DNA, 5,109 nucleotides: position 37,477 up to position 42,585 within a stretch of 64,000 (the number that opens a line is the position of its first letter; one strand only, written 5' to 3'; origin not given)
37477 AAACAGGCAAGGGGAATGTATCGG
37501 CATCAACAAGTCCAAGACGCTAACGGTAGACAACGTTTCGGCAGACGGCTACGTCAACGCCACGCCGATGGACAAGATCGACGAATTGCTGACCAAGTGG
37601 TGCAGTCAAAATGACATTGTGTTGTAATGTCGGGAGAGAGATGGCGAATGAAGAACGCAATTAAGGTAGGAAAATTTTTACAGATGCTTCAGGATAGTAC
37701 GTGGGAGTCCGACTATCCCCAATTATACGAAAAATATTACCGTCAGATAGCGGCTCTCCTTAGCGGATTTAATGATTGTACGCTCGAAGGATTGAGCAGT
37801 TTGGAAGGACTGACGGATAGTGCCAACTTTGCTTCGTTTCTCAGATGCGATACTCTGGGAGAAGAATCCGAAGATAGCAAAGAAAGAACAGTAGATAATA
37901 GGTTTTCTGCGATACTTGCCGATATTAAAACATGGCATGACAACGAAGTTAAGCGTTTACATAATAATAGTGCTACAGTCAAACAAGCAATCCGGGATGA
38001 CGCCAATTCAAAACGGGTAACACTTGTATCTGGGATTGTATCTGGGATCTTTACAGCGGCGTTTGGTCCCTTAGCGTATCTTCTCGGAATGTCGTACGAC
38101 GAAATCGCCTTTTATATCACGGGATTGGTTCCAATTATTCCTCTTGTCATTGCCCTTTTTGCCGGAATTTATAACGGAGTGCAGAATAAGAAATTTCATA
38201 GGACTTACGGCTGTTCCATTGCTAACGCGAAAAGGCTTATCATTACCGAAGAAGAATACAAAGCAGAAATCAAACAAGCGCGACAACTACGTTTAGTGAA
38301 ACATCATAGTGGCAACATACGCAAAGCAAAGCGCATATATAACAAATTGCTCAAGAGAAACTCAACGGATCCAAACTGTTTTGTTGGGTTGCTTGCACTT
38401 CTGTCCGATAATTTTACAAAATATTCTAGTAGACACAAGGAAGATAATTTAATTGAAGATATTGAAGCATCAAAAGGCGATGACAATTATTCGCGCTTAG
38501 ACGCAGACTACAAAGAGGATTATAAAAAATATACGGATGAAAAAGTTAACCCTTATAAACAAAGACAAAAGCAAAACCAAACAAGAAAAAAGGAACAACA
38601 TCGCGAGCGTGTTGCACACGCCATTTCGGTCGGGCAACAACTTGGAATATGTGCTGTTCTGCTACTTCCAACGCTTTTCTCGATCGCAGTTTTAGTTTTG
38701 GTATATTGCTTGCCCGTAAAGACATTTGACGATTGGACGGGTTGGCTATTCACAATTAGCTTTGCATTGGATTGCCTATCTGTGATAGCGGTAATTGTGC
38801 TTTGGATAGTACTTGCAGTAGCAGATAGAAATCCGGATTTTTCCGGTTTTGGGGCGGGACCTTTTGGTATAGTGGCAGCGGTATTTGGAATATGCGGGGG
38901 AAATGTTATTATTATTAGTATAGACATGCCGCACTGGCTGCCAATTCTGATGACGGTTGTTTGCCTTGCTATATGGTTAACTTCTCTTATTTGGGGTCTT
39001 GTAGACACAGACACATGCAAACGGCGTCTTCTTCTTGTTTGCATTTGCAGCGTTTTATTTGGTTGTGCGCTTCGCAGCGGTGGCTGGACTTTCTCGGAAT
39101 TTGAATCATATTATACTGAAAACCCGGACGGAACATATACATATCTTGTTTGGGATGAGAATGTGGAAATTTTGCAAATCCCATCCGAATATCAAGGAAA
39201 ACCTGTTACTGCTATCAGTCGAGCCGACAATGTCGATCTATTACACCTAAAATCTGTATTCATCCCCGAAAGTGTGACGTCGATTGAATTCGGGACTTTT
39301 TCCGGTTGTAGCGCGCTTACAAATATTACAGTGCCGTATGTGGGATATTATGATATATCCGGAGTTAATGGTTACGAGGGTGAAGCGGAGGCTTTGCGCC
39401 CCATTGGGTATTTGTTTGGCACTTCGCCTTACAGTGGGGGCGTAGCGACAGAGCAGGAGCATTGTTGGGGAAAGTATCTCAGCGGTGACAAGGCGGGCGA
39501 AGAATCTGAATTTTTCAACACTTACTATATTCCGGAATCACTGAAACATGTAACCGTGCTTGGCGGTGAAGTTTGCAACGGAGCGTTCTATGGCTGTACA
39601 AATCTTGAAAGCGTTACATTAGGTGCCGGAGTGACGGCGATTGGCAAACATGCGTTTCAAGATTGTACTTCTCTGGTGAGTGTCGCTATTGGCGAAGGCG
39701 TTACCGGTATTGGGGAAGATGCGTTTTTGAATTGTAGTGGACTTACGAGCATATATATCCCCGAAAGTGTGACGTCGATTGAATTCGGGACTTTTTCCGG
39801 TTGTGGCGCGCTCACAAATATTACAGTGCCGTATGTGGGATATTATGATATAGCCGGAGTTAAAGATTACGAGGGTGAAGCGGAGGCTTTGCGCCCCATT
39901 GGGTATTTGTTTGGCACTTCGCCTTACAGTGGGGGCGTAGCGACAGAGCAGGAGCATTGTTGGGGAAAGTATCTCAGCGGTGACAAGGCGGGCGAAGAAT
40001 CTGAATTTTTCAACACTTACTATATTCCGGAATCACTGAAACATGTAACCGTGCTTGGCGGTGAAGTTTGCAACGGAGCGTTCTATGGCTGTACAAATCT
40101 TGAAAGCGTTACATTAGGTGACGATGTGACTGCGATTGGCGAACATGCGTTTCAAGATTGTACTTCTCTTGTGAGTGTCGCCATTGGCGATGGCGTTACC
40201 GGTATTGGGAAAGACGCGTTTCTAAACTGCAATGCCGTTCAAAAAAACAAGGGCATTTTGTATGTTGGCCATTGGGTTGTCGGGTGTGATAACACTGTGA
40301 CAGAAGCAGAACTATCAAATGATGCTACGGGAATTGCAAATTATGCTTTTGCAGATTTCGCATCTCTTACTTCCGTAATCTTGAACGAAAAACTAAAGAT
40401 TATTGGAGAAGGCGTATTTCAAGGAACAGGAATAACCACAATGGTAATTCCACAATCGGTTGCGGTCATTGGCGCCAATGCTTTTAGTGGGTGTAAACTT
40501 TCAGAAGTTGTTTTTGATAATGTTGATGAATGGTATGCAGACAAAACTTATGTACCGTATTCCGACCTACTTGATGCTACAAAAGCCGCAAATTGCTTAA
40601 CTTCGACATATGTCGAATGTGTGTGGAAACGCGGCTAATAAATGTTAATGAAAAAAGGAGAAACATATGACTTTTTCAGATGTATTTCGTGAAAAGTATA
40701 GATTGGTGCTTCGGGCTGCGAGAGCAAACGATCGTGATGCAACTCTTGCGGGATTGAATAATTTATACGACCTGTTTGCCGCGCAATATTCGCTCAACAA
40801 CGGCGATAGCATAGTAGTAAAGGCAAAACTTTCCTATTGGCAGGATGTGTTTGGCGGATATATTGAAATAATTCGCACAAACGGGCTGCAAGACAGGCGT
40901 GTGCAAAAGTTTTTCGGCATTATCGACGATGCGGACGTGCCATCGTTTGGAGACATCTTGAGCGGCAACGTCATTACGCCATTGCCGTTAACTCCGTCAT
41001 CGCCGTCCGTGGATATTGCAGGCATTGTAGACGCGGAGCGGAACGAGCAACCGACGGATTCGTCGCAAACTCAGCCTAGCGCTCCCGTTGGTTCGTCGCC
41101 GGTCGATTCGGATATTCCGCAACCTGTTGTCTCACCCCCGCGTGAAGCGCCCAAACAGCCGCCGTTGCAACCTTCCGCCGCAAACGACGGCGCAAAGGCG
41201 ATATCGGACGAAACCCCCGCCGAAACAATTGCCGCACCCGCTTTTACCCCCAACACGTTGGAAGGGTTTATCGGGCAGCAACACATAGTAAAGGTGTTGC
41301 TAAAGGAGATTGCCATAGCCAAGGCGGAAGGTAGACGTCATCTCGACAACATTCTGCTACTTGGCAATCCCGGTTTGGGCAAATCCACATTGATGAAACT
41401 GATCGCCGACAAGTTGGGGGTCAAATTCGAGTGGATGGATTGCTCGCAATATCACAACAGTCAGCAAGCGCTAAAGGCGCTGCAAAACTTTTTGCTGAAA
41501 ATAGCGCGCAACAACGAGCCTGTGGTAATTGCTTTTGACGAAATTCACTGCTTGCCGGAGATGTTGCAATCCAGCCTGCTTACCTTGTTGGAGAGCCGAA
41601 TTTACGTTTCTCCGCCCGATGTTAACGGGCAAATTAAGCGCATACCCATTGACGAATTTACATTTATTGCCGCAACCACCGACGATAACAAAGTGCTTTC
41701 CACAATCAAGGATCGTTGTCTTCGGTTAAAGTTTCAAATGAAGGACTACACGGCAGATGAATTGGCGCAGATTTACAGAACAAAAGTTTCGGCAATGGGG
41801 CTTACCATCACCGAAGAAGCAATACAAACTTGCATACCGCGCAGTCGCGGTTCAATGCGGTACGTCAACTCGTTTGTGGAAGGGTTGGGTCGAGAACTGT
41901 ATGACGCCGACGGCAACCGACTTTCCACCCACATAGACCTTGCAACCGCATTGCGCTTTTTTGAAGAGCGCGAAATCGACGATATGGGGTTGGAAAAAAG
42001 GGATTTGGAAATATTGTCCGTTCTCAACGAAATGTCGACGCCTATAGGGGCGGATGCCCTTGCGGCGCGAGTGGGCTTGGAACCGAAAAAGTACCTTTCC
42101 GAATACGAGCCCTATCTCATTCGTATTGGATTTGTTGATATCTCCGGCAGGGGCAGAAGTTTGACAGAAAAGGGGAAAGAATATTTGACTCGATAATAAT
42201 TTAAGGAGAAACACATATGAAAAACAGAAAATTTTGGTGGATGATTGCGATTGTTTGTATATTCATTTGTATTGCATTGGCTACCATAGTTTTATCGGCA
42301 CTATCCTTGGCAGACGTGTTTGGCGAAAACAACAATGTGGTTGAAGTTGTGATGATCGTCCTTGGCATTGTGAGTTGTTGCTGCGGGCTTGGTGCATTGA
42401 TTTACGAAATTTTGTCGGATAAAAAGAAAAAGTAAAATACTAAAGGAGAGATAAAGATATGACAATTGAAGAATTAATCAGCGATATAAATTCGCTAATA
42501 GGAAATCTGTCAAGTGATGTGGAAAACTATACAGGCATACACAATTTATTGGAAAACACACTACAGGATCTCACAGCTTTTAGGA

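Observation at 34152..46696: Operon pairing an ESCRT-III-like protein with a Vps4-like AAA+ ATPase, a protease, a RuvB-like ATPase and two giant transmembrane LRR proteins, inside a bacterial integrative element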

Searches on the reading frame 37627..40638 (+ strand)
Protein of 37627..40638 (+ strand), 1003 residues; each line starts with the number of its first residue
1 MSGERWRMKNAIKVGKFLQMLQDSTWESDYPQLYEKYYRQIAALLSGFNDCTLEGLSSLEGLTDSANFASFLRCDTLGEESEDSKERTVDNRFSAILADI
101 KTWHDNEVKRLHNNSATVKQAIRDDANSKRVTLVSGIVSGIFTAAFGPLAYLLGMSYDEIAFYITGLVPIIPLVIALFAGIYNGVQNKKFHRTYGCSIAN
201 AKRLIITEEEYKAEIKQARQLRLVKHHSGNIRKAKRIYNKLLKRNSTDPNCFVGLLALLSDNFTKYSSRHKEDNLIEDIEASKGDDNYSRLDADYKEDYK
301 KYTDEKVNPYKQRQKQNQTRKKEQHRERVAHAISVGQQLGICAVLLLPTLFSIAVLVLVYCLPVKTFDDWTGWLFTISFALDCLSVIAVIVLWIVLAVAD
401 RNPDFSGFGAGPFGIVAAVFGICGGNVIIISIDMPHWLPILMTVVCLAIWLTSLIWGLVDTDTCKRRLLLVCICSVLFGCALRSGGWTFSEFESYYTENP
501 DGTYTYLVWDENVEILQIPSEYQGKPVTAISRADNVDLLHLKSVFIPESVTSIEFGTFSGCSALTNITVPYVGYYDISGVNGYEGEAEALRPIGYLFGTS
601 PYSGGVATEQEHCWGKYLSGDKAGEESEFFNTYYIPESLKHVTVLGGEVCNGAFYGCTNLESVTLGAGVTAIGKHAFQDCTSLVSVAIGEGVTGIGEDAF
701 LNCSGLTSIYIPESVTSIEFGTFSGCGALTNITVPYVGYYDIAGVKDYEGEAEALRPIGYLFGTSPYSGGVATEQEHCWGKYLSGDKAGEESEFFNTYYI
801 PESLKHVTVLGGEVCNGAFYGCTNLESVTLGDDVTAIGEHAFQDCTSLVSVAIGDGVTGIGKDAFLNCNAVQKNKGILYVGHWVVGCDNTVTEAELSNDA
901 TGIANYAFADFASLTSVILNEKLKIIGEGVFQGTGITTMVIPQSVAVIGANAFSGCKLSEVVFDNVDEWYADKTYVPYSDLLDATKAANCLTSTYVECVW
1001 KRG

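Call 3: search_protein_families(library=pfam, proteins=[window:37627-40638:+], max_evalue=0.1)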
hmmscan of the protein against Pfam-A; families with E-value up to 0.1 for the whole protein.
window:37627-40638:+ (1003 aa): 4 families
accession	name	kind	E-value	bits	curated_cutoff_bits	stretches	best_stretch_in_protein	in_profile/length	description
PF13306.12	LRR_5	-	1.8e-59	199.6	27.7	4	650-735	4-87/127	BspA type Leucine rich repeat region (6 copies)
PF13855.12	LRR_8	-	5e-08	33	27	0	814-849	16-52/61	Leucine rich repeat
PF05725.18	FNIP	-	0.003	18.1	21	0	542-556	6-42/44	FNIP Repeat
PF19992.4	DUF6427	-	0.013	15.3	25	1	323-392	104-172/301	Family of unknown function (DUF6427)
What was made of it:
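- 37627..40638 (+): g5: polytopic membrane protein with BspA-type LRR ectodomain (1003 aa); variable cassette. LRR_5 1.8e-59 (call 3).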

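Call 4: search_protein_families(library=padloc, proteins=[window:37627-40638:+], max_evalue=0.1)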
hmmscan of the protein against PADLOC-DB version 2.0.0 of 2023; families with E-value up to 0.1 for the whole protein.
window:37627-40638:+ (1003 aa): 0 families

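Call 11: search_protein_families(library=ncbifam, proteins=[window:37627-40638:+], max_evalue=0.01)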
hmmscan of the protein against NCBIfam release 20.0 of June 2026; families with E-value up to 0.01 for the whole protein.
window:37627-40638:+ (1003 aa): 3 families
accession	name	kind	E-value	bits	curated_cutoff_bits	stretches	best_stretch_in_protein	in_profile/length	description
NF045861.1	glide_Gli349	exception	8.4e-18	62.5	1750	2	889-958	2677-2746/3169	gliding machinery surface structure protein Gli349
NF047961.1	adhesin_HupY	equivalog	1.1e-13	50.3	1250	1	889-956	452-518/978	leucine-rich repeat adhesin HupY/LrrG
TIGR02167.2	Liste_lipo_26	repeat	1.4e-06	27.9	30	0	557-569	1-13/26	PARCEL repeat-containing surface protein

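Call 12: search_protein_families(library=phrogs, proteins=[window:37627-40638:+], max_evalue=0.01)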
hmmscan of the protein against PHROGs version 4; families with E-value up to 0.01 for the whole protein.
window:37627-40638:+ (1003 aa): 2 families
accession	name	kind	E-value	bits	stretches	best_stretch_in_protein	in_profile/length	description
phrog_35892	-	unknown function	1.2e-39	136.8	3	648-735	371-458/1181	-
phrog_18805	-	unknown function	5.6e-26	92.4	3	648-733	322-404/457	-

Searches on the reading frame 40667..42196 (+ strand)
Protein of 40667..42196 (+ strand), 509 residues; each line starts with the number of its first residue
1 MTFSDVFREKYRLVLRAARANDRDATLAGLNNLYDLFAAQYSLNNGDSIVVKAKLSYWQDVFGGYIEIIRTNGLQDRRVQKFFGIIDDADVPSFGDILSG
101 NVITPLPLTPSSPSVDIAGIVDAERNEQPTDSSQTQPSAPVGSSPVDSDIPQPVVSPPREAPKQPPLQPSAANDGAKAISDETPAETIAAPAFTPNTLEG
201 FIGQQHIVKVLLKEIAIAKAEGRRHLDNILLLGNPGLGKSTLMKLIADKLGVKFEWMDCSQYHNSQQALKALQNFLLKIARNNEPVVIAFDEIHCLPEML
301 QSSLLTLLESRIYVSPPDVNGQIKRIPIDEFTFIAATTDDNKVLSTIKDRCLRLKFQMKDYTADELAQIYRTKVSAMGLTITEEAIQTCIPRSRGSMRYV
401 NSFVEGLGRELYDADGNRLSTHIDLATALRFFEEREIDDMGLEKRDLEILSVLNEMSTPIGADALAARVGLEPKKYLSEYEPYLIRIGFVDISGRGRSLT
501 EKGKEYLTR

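Call 3: search_protein_families(library=pfam, proteins=[window:40667-42196:+], max_evalue=0.1)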
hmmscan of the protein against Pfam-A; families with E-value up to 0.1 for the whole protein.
window:40667-42196:+ (509 aa): 32 families (the best 25 are shown)
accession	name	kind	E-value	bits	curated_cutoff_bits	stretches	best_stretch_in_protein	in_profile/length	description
PF05496.18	RuvB_N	-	3.1e-17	63.2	27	1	195-350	3-152/159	Holliday junction DNA helicase RuvB P-loop domain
PF05491.19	RuvB_C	-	1.3e-14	54.3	24.7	1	440-507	2-71/72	RuvB C-terminal winged helix domain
PF00004.35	AAA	-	4e-13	50.4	21.2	1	229-353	1-125/131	ATPase family associated with various cellular activities (AAA)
PF07728.20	AAA_5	-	3e-10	40.7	22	1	228-349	1-137/139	AAA domain (dynein-related subfamily)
PF13191.12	AAA_16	-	1.4e-06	29.4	32.6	1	223-252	23-50/167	AAA ATPase domain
PF13173.12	AAA_14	-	3.4e-06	27.5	27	1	229-301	5-79/129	AAA domain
PF13401.12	AAA_22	-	0.00013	22.7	27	0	228-260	7-42/130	AAA domain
PF25199.1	nSTAND_NTPase5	-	0.0007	19.9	34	1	198-294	15-106/145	Novel STAND NTPase 5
PF00158.32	Sigma54_activat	-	0.00096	19.3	20.2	0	287-342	96-146/168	Sigma-54 interaction domain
PF20030.5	bpMoxR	-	0.0012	18.4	27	1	199-369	12-177/205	MoxR domain in the MoxR-vWA-beta-propeller ternary systems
PF12780.13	AAA_8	-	0.0013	18.5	25.6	1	226-309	24-107/259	P-loop containing dynein motor region D4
PF14532.12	Sigma54_activ_2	-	0.0022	18.7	25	1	226-310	21-95/138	Sigma-54 interaction domain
PF05673.19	DUF815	-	0.0047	16.6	23.8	1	199-294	28-117/249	Protein of unknown function (DUF815)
PF21715.3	CggR_N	-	0.0057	16.8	30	1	447-508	6-65/71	CggR N-terminal DNA binding domain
PF13177.12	DNA_pol3_delta2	-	0.0065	16.9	27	1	327-358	128-159/161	DNA polymerase III, delta subunit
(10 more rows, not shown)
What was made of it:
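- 40667..42196 (+): g6: RuvB-like AAA+ ATPase with winged helix (509 aa) and N-terminal adaptor domain. RuvB_N 3.1e-17 and RuvB_C 1.3e-14 (call 3).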

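Call 4: search_protein_families(library=padloc, proteins=[window:40667-42196:+], max_evalue=0.1)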
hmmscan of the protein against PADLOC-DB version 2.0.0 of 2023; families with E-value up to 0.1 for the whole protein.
window:40667-42196:+ (509 aa): 11 families
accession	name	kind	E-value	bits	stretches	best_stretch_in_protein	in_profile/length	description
PDLC03838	DolB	-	0.0012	16.1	1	196-266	136-206/375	-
PDLC02196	IetA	-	0.0024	15.4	1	220-253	116-149/374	-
PDLC04232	IetA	-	0.0026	15.2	1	220-255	110-145/330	-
PDLC01994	RtcR_PspF1--CARF_AAA_HTH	-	0.0029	14.7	0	229-344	184-305/468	-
PDLC04231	IetA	-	0.0037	15.1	1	217-371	108-254/262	-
PDLC00915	TRIP13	-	0.011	13.2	1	229-295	66-144/302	TRIP13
PDLC04789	PDC-S01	-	0.015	12.3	1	228-298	19-87/375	-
PDLC04140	mad8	-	0.029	11.9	1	228-253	29-54/314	mads_8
PDLC04787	PDC-S01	-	0.033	11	1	232-296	33-104/412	-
PDLC04790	PDC-S01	-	0.033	10.9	1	229-301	30-95/422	-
PDLC00268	PtuA1|PtuA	-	0.039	11.4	1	213-285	17-84/411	AAA ATPase domain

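Call 11: search_protein_families(library=ncbifam, proteins=[window:40667-42196:+], max_evalue=0.01)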
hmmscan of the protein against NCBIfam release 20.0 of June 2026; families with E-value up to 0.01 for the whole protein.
window:40667-42196:+ (509 aa): 55 families (the best 25 are shown)
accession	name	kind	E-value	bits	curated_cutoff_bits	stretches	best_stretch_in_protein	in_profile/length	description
NF000868.0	PRK00080.1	equivalog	4.7e-47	160.5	282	1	190-508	16-325/330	Holliday junction branch migration DNA helicase RuvB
TIGR00635.1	ruvB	equivalog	9.5e-44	149.6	299.05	1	197-508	2-304/305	Holliday junction branch migration DNA helicase RuvB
TIGR02397.1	dnaX_nterm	equivalog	2.4e-14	53.3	250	2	327-405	144-220/355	DNA polymerase III subunit gamma/tau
NF011522.0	PRK14961.1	equivalog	8.5e-11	41.3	562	1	188-403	5-220/363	DNA polymerase III subunits gamma and tau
NF006429.0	PRK08691.1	equivalog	1.3e-08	33.9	969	2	327-404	146-221/709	DNA polymerase III subunits gamma and tau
NF011514.0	PRK14953.1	equivalog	3.5e-08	32.8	536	1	331-403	150-220/488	DNA polymerase III subunits gamma and tau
NF004549.0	PRK05896.1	equivalog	3.7e-08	32.5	578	1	193-407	10-224/642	DNA polymerase III subunits gamma and tau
NF004962.0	PRK06305.1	equivalog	7.5e-08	32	559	1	329-403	150-222/465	DNA polymerase III subunits gamma and tau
NF011512.0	PRK14950.1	equivalog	1e-07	31.5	593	1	327-405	147-223/585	DNA polymerase III subunits gamma and tau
NF004046.1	PRK05563.1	equivalog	3.4e-07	29.5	400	1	329-398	147-214/567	DNA polymerase III subunit gamma/tau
NF009067.0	PRK12402.1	equivalog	4.5e-07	29.1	317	1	332-399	157-222/340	replication factor C small subunit 2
NF011526.0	PRK14965.1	equivalog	5.7e-07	28.7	670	1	330-403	149-220/578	DNA polymerase III subunits gamma and tau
NF011510.0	PRK14948.1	equivalog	1e-06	27.8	593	1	329-407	152-228/640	DNA polymerase III subunit gamma/tau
NF003229.0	PRK04195.1-5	equivalog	1.1e-06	27.7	280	1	194-294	12-113/413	replication factor C large subunit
NF006585.0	PRK09111.1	equivalog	1.1e-06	27.6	604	1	329-401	177-247/616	DNA polymerase III subunit gamma/tau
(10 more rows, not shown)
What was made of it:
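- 40667..42196 (+): NCBIfam RuvB 160 bits against a 282 cut-off (call 11).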

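Call 12: search_protein_families(library=phrogs, proteins=[window:40667-42196:+], max_evalue=0.01)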
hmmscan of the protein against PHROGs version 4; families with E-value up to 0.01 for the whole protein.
window:40667-42196:+ (509 aa): 13 families
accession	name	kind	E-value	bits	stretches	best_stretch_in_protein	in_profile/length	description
phrog_5846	-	DNA, RNA and nucleotide metabolism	1.3e-22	81.6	1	195-446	12-240/380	clamp loader of DNA polymerase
phrog_168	-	DNA, RNA and nucleotide metabolism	7e-18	66.4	1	186-398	8-201/314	clamp loader of DNA polymerase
phrog_9172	-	unknown function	3.9e-07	30.3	1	219-294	99-176/509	-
phrog_3757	-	unknown function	1.1e-05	26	1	160-293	67-193/367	-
phrog_11838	-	DNA, RNA and nucleotide metabolism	0.00018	21.8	1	214-399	31-197/420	clamp loader of DNA polymerase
phrog_4871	-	other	0.00021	20.8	1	202-267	469-540/764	ATP-dependent protease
phrog_16448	-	other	0.0003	20.2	1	217-392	442-625/680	ATPase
phrog_1297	-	other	0.0005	20.2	1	220-263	19-62/356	ATPase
phrog_7485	-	unknown function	0.0013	18.8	1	228-275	229-271/430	-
phrog_296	-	integration and excision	0.0016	18.2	0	230-280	322-363/626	DNA transposition protein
phrog_2107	-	other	0.0054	17.4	0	228-272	5-47/201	thymidylate kinase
phrog_7998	-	unknown function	0.0069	16.6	0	221-312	37-146/339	-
phrog_4339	-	unknown function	0.0069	16.5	0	227-263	52-88/552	-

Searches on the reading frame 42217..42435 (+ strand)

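Call 3: search_protein_families(library=pfam, proteins=[window:42217-42435:+], max_evalue=0.1)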
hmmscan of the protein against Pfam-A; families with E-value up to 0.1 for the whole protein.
window:42217-42435:+ (72 aa): 9 families
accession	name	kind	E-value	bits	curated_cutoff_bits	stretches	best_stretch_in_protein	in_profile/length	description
PF11026.13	DUF2721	-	0.00087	19.6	28.3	1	2-66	57-121/129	Protein of unknown function (DUF2721)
PF07690.21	MFS_1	-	0.0022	17.4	33.4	1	2-69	201-264/347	Major Facilitator Superfamily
PF04893.22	Yip1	-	0.012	15.9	28.6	1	3-64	18-82/173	Yip1 domain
PF05656.20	DUF805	-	0.013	16.4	25.7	1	4-54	11-59/111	Protein of unknown function (DUF805)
PF04531.18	Phage_holin_1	-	0.02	15.8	22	1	1-52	7-58/82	Bacteriophage holin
PF03203.19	MerC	-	0.022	15.8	27.6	1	10-56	7-52/108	MerC mercury resistance protein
PF02673.24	BacA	-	0.053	13.6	33.4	1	2-54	80-128/257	Bacitracin resistance protein BacA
PF18936.5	DUF5684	-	0.054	14.5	27.4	1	3-52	18-65/81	Family of unknown function (DUF5684)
PF03419.18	Peptidase_U4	-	0.064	13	28.4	1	2-71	80-142/284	Sporulation factor SpoIIGA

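Call 4: search_protein_families(library=padloc, proteins=[window:42217-42435:+], max_evalue=0.1)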
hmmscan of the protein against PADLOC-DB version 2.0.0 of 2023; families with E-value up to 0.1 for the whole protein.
window:42217-42435:+ (72 aa): 3 families
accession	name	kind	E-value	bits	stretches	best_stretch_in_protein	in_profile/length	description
PDLC01992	CARF_m9--CARF_TM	-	0.036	11.8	1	2-52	170-220/223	-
PDLC00715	Effector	-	0.044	11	1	2-59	28-85/315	4TM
PDLC03795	RTasSLATT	-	0.045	11.3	1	3-56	27-75/183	DRT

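Call 11: search_protein_families(library=ncbifam, proteins=[window:42217-42435:+], max_evalue=0.01)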
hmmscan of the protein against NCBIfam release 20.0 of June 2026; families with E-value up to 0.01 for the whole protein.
window:42217-42435:+ (72 aa): 1 family
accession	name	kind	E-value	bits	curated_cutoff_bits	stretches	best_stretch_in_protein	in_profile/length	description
NF045849.1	ICE_MMCAP2_0565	equivalog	0.0068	16.1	40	0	2-28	53-79/80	Mbov_0395 family pilin-like conjugal transfer protein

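Call 12: search_protein_families(library=phrogs, proteins=[window:42217-42435:+], max_evalue=0.01)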
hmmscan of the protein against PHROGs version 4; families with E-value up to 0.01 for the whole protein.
window:42217-42435:+ (72 aa): 0 families
